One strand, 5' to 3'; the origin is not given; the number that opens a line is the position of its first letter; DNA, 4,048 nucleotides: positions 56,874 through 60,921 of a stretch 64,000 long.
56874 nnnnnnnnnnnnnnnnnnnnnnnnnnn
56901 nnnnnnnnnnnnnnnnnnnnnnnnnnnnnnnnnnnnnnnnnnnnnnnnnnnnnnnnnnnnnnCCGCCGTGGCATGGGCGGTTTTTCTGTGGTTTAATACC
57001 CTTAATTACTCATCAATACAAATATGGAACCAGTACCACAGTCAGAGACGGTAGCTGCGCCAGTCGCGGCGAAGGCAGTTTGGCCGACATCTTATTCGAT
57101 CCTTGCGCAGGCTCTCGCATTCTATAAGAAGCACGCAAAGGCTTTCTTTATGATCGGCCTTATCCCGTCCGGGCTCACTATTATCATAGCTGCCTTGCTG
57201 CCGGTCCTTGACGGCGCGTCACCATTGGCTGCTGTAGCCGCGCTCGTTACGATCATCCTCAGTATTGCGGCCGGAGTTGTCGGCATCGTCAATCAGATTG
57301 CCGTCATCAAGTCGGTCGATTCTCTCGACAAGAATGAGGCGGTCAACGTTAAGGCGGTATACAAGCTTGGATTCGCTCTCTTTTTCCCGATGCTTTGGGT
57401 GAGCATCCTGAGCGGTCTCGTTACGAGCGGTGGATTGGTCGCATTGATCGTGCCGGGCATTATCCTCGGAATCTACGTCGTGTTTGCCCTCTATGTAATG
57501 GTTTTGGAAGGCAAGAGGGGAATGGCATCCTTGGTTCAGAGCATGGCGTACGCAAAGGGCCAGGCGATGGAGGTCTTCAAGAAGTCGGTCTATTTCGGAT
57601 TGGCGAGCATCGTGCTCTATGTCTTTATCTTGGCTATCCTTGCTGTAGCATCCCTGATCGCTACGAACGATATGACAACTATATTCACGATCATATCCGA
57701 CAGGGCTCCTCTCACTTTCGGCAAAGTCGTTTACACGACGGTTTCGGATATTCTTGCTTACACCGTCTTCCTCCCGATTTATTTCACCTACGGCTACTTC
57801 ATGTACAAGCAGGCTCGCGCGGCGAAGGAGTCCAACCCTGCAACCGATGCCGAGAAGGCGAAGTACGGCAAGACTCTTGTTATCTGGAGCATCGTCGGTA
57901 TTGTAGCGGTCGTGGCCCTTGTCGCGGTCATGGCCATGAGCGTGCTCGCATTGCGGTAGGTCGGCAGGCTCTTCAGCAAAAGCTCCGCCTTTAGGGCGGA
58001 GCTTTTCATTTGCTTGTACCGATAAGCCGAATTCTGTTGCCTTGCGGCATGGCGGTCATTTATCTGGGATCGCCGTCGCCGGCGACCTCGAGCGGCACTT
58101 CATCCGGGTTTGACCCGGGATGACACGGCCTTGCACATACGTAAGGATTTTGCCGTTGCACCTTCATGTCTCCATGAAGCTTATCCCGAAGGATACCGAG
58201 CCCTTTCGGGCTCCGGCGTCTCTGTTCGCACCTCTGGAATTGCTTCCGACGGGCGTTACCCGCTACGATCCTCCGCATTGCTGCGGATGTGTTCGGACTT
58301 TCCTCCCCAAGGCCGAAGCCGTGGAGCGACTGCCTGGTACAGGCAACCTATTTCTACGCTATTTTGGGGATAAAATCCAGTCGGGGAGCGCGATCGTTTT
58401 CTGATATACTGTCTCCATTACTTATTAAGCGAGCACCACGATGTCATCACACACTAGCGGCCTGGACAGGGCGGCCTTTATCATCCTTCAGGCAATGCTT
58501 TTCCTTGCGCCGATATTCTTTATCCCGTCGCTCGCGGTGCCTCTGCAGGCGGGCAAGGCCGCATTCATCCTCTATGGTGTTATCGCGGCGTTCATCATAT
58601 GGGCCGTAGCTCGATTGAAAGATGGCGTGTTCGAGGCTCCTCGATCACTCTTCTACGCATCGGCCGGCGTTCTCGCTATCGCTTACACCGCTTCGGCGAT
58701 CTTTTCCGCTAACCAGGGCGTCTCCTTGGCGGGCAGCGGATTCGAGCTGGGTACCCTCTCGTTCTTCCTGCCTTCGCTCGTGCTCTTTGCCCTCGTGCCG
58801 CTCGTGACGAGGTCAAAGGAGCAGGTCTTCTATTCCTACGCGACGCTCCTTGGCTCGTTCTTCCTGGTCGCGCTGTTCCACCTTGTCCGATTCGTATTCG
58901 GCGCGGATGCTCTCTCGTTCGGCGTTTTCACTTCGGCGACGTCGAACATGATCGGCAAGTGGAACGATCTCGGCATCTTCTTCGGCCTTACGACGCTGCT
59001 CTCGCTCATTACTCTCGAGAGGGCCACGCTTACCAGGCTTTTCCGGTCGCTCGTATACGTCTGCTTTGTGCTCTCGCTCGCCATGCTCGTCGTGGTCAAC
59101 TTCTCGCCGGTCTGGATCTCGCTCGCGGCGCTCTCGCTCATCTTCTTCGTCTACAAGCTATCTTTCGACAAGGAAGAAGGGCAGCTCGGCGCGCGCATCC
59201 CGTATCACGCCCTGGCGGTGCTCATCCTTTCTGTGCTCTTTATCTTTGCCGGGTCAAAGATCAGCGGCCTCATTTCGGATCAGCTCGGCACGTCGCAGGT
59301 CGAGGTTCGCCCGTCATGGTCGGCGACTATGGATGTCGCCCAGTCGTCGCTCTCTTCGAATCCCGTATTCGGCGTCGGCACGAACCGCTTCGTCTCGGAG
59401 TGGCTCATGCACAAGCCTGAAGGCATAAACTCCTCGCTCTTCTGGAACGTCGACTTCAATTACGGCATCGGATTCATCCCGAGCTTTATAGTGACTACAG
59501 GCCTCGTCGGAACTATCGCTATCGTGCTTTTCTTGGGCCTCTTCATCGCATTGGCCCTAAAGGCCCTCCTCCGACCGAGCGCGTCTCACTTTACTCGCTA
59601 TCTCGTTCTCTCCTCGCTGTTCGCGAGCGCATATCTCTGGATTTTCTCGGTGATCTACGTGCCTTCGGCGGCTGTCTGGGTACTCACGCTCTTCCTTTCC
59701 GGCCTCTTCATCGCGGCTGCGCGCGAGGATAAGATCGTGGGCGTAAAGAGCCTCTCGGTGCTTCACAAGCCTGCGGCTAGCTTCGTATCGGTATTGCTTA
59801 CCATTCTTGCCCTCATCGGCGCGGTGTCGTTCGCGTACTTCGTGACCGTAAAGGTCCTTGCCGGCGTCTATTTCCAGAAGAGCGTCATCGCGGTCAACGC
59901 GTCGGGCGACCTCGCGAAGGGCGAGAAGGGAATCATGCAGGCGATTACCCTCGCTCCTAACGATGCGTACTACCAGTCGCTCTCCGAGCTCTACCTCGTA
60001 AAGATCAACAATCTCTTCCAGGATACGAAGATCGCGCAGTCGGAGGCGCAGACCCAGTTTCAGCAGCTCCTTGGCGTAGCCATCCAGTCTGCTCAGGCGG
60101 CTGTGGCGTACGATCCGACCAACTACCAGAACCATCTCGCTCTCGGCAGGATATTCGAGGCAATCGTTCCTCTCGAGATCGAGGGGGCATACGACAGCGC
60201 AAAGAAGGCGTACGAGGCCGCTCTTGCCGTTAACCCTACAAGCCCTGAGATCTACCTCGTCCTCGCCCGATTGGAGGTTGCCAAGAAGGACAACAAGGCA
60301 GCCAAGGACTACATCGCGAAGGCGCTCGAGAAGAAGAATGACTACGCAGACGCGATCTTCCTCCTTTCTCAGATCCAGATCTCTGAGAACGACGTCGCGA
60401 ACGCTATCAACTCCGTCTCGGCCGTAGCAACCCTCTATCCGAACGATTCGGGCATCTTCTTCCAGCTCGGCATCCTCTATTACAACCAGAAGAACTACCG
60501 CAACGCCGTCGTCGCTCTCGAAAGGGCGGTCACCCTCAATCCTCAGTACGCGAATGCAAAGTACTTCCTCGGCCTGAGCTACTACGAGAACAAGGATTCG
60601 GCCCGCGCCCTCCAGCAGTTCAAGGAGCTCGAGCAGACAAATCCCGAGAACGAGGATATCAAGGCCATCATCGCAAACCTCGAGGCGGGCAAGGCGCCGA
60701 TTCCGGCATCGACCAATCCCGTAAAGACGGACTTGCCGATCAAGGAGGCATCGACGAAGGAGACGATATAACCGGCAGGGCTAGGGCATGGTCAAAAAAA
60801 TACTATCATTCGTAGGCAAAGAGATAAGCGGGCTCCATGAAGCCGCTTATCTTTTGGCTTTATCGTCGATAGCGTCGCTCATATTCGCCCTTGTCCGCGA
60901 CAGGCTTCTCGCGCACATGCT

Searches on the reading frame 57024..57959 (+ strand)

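Call 15: search_protein_families(library=pfam, proteins=[window:57024-57959:+])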
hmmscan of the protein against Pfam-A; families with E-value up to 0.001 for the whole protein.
window:57024-57959:+ (311 aa): 1 family
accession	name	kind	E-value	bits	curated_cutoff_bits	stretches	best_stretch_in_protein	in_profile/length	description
PF10110.14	GPDPase_memb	-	0.00014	21.2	29.6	1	137-291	167-318/321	Membrane domain of glycerophosphoryl diester phosphodiesterase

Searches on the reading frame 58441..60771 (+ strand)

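Call 15: search_protein_families(library=pfam, proteins=[window:58441-60771:+])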
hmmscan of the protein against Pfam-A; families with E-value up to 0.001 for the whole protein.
window:58441-60771:+ (776 aa): 19 families
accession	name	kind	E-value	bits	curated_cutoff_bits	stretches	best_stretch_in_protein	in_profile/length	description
PF14559.12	TPR_19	-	2.8e-18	66.5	25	2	581-637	4-60/68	Tetratricopeptide repeat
PF13432.12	TPR_16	-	1.6e-15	57.6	32.7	2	675-737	2-64/65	Tetratricopeptide repeat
PF07719.23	TPR_2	-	4.2e-15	55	27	1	673-703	4-34/34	Tetratricopeptide repeat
PF13181.12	TPR_8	-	4.9e-14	51.7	25.7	1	672-703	3-34/34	Tetratricopeptide repeat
PF13428.12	TPR_14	-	3.8e-13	49.1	23.5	1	581-611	14-44/44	Tetratricopeptide repeat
PF23914.1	TPR_CcmH_CycH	-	3.2e-11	43.8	42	2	555-670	43-155/158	Cytochrome c-type biogenesis protein H TPR domain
PF00515.34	TPR_1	-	2.6e-10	40.1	27.8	1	673-703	4-34/34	Tetratricopeptide repeat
PF13371.12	TPR_9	-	3.1e-08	34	35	1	644-704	3-63/73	Tetratricopeptide repeat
PF13431.12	TPR_17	-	3.9e-08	33.4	24.4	0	590-613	1-24/34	Tetratricopeptide repeat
PF12895.13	ANAPC3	-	4.2e-08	33.8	27.2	1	682-739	1-57/82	Anaphase-promoting complex, cyclosome, subunit 3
PF13414.12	TPR_11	-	1.3e-07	31.6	26.8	1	679-717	3-41/42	TPR repeat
PF13174.12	TPR_6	-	1.4e-06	29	26.3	0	673-702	3-32/33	Tetratricopeptide repeat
PF24575.1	TPR_Slam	-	3.7e-05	24.5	35.2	0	674-727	51-104/104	Surface lipoprotein assembly modifier, N-terminal TPR repeats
PF14561.12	TPR_20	-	0.00012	22.8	25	0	589-637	9-57/90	Tetratricopeptide repeat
PF13424.12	TPR_12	-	0.00023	21.7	30.1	0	675-729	8-70/77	Tetratricopeptide repeat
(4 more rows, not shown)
